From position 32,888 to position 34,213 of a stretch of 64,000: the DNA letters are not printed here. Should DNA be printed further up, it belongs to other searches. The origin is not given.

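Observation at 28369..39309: Mycobacterial DPA-like module: UbiA-type phosphoribosyltransferase, PAP2 phosphatase, SDRs and GT-C enzymes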

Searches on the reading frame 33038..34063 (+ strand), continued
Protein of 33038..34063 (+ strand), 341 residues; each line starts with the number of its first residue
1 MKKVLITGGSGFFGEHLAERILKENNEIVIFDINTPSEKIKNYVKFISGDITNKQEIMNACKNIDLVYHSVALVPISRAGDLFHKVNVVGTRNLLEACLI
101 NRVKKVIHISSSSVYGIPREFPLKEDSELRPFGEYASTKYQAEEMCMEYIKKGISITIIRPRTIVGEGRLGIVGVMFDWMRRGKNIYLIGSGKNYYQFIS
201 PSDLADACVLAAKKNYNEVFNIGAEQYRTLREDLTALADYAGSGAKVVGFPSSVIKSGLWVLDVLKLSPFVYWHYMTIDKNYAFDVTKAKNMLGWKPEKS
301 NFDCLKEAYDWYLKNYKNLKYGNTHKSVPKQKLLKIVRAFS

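Call 64: find_encoding_contigs(protein=P0228, flank=6000, max_places=1)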
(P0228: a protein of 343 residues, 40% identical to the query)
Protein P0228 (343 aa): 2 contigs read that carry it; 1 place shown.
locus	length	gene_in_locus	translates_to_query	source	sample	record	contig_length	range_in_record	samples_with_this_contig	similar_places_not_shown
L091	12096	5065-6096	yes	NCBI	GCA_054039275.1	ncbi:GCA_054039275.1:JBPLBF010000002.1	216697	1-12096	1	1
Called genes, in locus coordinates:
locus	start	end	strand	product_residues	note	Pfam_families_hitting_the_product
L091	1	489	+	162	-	?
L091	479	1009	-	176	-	PF00908:dTDP_sugar_isom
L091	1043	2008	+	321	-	PF01073:3Beta_HSD, PF01370:Epimerase, PF02719:Polysacc_synt_2, PF04321:RmlD_sub_bind, PF07993:NAD_binding_4, PF16363:GDP_Man_Dehyd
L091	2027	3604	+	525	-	PF01073:3Beta_HSD (weak), PF01370:Epimerase, PF04321:RmlD_sub_bind, PF13460:NAD_binding_10, PF16363:GDP_Man_Dehyd, PF07993:NAD_binding_4, PF00483:NTP_transferase, PF12804:NTP_transf_3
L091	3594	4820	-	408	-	PF01554:MatE (weak), PF01943:Polysacc_synt, PF13440:Polysacc_synt_3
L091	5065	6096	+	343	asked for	PF01073:3Beta_HSD, PF01370:Epimerase, PF02719:Polysacc_synt_2, PF04321:RmlD_sub_bind, PF05368:NmrA, PF13460:NAD_binding_10, PF16363:GDP_Man_Dehyd, PF07993:NAD_binding_4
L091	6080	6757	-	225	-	PF00535:Glycos_transf_2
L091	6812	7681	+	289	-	PF00535:Glycos_transf_2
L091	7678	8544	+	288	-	PF01370:Epimerase, PF04321:RmlD_sub_bind, PF01073:3Beta_HSD, PF07993:NAD_binding_4, PF16363:GDP_Man_Dehyd, PF02719:Polysacc_synt_2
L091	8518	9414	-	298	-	PF01040:UbiA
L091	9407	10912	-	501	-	-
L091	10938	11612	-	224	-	PF00535:Glycos_transf_2, PF10111:Glyco_tranf_2_2 (weak), PF13641:Glyco_tranf_2_3 (weak)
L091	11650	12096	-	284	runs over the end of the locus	PF00483:NTP_transferase, PF12804:NTP_transf_3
